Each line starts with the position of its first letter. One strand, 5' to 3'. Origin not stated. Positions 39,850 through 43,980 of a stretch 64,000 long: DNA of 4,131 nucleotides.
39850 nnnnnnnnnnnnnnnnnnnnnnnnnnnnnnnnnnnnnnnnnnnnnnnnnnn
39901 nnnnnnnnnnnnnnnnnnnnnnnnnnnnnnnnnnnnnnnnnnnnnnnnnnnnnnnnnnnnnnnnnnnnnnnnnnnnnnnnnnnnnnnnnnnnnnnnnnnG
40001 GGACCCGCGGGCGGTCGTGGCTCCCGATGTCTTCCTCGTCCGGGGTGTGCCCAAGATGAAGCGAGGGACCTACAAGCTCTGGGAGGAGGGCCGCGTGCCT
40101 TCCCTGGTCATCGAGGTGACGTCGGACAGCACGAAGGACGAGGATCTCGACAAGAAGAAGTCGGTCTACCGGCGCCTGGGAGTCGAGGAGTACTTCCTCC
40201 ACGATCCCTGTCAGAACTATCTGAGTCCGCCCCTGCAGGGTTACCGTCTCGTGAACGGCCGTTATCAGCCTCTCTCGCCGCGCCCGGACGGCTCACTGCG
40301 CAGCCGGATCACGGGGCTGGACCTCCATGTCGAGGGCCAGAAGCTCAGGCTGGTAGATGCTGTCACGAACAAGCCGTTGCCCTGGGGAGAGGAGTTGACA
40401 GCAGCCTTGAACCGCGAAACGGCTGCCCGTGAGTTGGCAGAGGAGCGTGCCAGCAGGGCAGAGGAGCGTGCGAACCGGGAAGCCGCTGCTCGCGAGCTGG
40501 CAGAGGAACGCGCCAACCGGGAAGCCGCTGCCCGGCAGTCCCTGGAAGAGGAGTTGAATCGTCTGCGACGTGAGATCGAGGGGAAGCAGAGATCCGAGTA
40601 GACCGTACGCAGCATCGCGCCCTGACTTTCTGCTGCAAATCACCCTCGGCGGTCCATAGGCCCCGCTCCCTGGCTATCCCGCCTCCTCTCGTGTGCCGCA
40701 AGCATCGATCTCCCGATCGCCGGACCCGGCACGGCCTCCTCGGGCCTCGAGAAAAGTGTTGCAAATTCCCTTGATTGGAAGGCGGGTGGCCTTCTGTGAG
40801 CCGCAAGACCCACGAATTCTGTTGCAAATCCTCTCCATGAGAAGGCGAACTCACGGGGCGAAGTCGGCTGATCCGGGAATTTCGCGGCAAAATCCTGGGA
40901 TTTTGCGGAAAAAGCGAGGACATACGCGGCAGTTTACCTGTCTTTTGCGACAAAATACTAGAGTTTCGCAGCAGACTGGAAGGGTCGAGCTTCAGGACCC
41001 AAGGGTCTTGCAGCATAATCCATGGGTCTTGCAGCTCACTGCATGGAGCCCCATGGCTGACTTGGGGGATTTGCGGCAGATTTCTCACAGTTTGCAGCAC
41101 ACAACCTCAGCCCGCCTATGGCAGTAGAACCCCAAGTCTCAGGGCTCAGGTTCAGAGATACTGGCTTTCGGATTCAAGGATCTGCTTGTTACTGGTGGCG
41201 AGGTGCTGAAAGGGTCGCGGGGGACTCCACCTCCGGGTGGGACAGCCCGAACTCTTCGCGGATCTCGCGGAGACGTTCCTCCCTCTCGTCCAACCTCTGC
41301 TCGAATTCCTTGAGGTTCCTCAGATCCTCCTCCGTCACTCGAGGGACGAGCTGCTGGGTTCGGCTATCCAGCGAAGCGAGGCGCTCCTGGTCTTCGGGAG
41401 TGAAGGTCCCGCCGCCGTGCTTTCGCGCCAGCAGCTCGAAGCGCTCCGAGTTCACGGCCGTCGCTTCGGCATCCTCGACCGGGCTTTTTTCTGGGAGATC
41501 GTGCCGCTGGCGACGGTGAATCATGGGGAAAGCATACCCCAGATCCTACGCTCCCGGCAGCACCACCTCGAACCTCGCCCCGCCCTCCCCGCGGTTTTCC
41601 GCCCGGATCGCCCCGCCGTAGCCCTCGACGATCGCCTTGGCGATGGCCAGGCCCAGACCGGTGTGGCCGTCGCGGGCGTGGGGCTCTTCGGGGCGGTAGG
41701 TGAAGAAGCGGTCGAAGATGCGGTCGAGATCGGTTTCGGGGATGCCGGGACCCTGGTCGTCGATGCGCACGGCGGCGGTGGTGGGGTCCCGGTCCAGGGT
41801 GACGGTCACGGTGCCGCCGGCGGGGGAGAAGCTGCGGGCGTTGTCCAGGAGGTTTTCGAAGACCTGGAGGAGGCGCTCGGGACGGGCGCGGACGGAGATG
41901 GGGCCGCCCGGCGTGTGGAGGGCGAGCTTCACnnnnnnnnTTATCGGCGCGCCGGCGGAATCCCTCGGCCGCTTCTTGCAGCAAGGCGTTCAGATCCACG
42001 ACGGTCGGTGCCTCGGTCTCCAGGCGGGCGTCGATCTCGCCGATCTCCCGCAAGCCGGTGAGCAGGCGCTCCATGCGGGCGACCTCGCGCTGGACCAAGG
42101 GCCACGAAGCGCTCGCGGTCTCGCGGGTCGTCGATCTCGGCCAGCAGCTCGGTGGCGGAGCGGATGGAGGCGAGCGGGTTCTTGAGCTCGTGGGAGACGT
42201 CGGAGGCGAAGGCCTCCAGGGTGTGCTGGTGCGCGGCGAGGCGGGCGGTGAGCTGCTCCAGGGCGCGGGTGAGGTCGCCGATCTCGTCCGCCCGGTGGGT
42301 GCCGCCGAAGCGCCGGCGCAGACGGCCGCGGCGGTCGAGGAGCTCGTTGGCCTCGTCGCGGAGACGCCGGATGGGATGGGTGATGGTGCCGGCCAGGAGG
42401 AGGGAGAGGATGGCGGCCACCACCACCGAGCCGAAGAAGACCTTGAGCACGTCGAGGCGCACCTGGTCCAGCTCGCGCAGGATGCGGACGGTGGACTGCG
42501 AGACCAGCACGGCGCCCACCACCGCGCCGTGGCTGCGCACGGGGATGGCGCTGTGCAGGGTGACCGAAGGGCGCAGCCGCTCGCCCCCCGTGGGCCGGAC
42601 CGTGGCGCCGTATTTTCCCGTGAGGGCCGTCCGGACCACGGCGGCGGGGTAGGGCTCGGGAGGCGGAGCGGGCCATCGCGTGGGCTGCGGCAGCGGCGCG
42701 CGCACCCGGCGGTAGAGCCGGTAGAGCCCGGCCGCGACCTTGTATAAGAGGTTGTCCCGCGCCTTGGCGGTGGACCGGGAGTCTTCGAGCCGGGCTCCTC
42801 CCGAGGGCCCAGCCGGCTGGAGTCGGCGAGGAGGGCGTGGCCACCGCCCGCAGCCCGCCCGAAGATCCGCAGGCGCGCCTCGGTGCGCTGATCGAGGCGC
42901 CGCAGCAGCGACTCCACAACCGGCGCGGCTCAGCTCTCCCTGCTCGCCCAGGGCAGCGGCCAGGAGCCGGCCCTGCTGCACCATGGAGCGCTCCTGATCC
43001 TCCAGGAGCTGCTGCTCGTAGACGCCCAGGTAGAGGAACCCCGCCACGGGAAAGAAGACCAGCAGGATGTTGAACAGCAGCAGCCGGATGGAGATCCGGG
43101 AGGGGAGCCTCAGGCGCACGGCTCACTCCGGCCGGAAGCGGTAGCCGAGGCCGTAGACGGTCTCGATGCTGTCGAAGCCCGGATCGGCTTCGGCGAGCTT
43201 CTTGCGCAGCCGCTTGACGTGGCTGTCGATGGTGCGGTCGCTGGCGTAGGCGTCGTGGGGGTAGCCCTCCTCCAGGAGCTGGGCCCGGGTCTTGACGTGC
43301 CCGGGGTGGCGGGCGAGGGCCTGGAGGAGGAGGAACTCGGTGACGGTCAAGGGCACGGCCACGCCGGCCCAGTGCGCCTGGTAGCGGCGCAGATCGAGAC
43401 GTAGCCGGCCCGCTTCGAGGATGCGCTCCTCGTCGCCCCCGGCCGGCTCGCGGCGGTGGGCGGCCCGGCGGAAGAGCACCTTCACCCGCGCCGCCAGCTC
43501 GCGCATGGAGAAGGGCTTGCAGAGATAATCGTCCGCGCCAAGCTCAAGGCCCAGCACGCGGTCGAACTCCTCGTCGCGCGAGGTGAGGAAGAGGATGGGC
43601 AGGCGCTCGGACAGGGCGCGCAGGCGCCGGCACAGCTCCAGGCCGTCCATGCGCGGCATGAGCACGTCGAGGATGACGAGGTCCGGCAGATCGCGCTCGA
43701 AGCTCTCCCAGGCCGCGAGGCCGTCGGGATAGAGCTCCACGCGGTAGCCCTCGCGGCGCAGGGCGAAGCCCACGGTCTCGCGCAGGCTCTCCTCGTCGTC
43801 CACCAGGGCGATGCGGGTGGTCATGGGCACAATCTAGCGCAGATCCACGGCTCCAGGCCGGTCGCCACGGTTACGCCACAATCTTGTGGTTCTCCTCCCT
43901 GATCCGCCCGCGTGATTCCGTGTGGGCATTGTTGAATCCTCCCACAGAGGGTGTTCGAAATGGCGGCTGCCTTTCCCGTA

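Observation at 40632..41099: Array 3: TTTGC-N-GCAAA sites on an exact 21-bp lattice for 22 periods, between convergent genes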

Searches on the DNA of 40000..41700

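Call 12: search_rna_families(source=window, start=40000, end=41700, threshold=evalue, max_evalue=10)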
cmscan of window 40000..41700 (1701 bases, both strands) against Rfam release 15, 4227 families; matches with E-value up to 10: 2.
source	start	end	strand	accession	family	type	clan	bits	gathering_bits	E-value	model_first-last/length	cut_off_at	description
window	40009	40083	+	RF02126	GHRLOS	Gene; lncRNA;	-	19.5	48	0.05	1-70/70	no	Ghrelin opposite strand RNA conserved region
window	41386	41406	+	RF01111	SBWMV2_UPD-PKk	Cis-reg;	-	17.4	35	4.1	1-21/21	no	Pseudoknot of upstream pseudoknot domain (UPD) of the 3'UTR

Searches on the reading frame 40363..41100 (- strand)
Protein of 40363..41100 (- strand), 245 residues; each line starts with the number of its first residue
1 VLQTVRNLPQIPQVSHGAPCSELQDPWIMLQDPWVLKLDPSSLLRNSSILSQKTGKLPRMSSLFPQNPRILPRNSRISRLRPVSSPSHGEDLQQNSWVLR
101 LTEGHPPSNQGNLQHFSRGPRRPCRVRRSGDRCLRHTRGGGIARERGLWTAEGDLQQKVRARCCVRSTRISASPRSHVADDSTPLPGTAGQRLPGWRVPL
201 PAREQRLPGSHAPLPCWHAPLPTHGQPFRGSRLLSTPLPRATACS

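Call 95: search_protein_families(library=pfam, proteins=[window:40363-41100:-], max_evalue=1)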
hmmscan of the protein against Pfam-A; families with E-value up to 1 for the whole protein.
window:40363-41100:- (245 aa): 0 families

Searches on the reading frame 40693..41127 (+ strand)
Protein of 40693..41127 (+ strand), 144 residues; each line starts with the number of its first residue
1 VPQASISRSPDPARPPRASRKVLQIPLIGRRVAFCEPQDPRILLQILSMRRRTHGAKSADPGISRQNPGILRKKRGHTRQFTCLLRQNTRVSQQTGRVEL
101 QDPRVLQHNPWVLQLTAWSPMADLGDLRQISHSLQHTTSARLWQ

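Call 94: find_homologous_proteins(query=window:40693-41127:+, max_evalue=0.001)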
Query window:40693-41127:+: 28 candidates shared short words with the query, none scored E <= 0.001.

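Call 95: search_protein_families(library=pfam, proteins=[window:40693-41127:+], max_evalue=1)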
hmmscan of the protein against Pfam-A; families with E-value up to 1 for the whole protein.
window:40693-41127:+ (144 aa): 0 families

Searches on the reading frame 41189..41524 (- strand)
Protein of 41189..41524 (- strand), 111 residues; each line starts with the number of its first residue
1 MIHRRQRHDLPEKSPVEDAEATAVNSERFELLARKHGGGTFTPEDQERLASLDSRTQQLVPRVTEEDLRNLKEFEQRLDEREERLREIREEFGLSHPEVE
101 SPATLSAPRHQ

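Call 13: search_protein_families(library=pfam, proteins=[window:41189-41524:-], max_evalue=0.01)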
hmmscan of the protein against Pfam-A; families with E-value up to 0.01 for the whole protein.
window:41189-41524:- (111 aa): 1 family
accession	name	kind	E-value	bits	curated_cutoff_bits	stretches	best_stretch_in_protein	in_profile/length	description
PF18548.6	MetOD2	-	0.00019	21.7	30.6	1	60-93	52-85/88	Metanogen output domain 2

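Call 15: find_encoding_contigs(protein=window:41189-41524:-, flank=10000, max_places=10)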
Protein window:41189-41524:- (111 aa): no gene with exactly this product is on record in the collection.

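Call 16: find_homologous_proteins(query=window:41189-41524:-, max_evalue=0.001)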
Query window:41189-41524:- (111 aa): 8 proteins with E <= 0.001 among 26 candidates.
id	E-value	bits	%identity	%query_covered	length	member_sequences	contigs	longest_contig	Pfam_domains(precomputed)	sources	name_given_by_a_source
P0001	4.3e-63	228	100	100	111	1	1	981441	-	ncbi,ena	-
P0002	1.1e-41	159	76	97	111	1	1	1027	-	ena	-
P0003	3.3e-37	145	78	65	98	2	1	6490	-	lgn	-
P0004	3.3e-36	142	78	65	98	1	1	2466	-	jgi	jgi:hypothetical protein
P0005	6.1e-36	141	75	65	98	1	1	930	-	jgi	jgi:hypothetical protein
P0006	1.3e-29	121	66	86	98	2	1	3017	-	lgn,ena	-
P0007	5.4e-29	119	67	83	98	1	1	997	-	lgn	-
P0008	6.4e-15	73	73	50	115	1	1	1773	-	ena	-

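Call 17: find_encoding_contigs(protein=P0001, flank=10000, max_places=5)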
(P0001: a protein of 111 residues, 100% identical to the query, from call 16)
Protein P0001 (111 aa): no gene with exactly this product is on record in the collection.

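Call 18: find_encoding_contigs(protein=P0003, flank=10000, max_places=5)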
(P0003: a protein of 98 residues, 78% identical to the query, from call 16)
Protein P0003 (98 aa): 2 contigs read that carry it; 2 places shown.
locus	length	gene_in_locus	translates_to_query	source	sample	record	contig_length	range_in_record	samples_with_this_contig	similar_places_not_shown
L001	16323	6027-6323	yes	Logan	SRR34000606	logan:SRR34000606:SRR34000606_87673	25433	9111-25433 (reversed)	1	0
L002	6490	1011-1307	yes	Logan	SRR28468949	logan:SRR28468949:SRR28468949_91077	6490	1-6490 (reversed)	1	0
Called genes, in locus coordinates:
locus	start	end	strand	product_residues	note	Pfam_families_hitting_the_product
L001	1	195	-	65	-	?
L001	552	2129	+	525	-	PF13699:eCIS_core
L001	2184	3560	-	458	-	PF06123:CreD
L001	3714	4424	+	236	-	PF00072:Response_reg, PF00486:Trans_reg_C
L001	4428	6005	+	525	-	PF13755:Sensor_TM1 (weak), PF00672:HAMP, PF00512:HisKA, PF02518:HATPase_c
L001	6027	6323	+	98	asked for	-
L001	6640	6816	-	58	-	-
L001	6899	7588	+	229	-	PF01909:NTP_transf_2 (faint), PF18765:Polbeta (faint)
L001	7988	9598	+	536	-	PF05977:MFS_3, PF07690:MFS_1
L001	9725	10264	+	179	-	-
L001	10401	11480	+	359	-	-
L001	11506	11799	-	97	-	PF05016:ParE_toxin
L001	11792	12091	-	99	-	PF03693:ParD_antitoxin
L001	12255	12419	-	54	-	-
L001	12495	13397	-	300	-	PF14559:TPR_19 (faint), PF03544:TonB_C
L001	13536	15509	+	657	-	PF01663:Phosphodiest, PF00515:TPR_1 (faint), PF07719:TPR_2 (faint), PF13181:TPR_8 (faint), PF13371:TPR_9 (faint), PF13414:TPR_11 (faint), PF13428:TPR_14 (faint), PF13432:TPR_16 (faint), +1 more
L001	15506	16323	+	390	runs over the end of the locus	PF00595:PDZ (weak), PF13180:PDZ_2 (weak), PF17820:PDZ_6, PF03572:Peptidase_S41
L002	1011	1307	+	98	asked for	-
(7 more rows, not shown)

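Call 19: find_encoding_contigs(protein=P0006, flank=10000, max_places=5)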
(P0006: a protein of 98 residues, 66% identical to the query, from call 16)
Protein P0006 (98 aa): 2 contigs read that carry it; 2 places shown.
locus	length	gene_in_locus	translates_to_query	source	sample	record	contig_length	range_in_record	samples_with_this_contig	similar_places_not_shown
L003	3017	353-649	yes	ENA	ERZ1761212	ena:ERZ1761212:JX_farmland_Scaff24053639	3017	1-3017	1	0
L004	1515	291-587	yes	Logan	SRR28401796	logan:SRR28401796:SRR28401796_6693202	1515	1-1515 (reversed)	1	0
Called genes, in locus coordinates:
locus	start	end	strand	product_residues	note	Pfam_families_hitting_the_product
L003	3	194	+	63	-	?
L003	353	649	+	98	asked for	-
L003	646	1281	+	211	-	PF01844:HNH (weak)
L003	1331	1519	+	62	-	-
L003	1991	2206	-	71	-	-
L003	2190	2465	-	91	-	PF04365:BrnT_toxin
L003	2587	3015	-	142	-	?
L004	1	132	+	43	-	?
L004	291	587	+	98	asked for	-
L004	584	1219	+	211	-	PF01844:HNH (weak)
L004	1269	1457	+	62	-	-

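Call 22: list_cluster_members(proteins=[P0001, P0002])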
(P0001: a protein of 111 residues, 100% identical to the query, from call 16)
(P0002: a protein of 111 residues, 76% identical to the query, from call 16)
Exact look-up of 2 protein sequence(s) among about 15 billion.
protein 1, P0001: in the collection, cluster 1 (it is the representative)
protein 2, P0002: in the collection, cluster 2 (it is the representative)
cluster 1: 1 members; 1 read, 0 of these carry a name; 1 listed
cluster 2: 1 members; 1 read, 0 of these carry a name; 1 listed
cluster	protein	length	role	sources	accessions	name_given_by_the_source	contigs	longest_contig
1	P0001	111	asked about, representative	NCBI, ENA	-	-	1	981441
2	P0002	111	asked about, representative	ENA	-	-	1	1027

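Call 75: search_protein_families(library=ncbifam, proteins=[window:41189-41524:-], max_evalue=1)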
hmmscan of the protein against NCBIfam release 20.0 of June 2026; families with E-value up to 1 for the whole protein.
window:41189-41524:- (111 aa): 3 families
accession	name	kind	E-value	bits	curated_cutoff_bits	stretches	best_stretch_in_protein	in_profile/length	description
NF040829.1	sulfhyd_ShyB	equivalog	0.067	12.2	690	1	55-79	173-197/334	NAD(P)-dependent hydrogenase/sulfhydrogenase 2 subunit beta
TIGR03007.1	pepcterm_ChnLen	equivalog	0.082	11.1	278.85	1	45-100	220-278/498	XrtA system polysaccharide chain length determinant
TIGR00338.1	serB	equivalog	0.16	11.5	144.15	0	57-91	41-75/219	phosphoserine phosphatase SerB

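Call 76: search_protein_families(library=padloc, proteins=[window:41189-41524:-], max_evalue=1)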
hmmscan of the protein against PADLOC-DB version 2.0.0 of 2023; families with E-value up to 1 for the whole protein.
window:41189-41524:- (111 aa): 0 families

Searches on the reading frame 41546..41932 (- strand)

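Call 13: search_protein_families(library=pfam, proteins=[window:41546-41932:-], max_evalue=0.01)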
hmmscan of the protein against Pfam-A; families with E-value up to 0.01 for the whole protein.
window:41546-41932:- (128 aa): 3 families
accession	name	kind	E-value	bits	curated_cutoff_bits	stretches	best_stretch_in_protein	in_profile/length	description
PF02518.31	HATPase_c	-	9.9e-27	94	26.4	1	18-126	3-108/111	Histidine kinase-, DNA gyrase B-, and HSP90-like ATPase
PF13581.12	HATPase_c_2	-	2.1e-05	24.9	27.4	1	27-109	42-114/127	Histidine kinase-like ATPase domain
PF13589.12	HATPase_c_3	-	7e-05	23.3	25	1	27-99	9-81/137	Histidine kinase-, DNA gyrase B-, and HSP90-like ATPase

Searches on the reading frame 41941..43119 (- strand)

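Call 13: search_protein_families(library=pfam, proteins=[window:41941-43119:-], max_evalue=0.01)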
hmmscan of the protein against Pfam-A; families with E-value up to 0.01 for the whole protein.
window:41941-43119:- (392 aa): 3 families
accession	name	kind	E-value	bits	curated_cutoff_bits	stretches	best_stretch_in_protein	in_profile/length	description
PF00512.31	HisKA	-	9.3e-09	35.7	26.9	1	302-334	3-36/66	His Kinase A (phospho-acceptor) domain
PF00672.30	HAMP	-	1.8e-08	35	25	1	241-295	1-52/53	HAMP domain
PF13755.11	Sensor_TM1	-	1.9e-05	24.8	26.6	1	7-57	10-60/68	Sensor N-terminal transmembrane domain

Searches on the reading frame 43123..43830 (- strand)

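Call 13: search_protein_families(library=pfam, proteins=[window:43123-43830:-], max_evalue=0.01)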
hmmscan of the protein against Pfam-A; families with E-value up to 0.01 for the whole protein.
window:43123-43830:- (235 aa): 3 families
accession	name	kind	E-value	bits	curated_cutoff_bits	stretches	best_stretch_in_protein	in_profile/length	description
PF00072.30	Response_reg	-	2e-30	105.6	30.2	1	7-117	1-111/111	Response regulator receiver domain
PF00486.34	Trans_reg_C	-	2.8e-22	79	26.2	1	158-232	3-77/77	Transcriptional regulatory protein, C terminal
PF23198.2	PDE8A_N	-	0.002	18.5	29.6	1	13-74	19-81/147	PDE8A-like, N-terminal domain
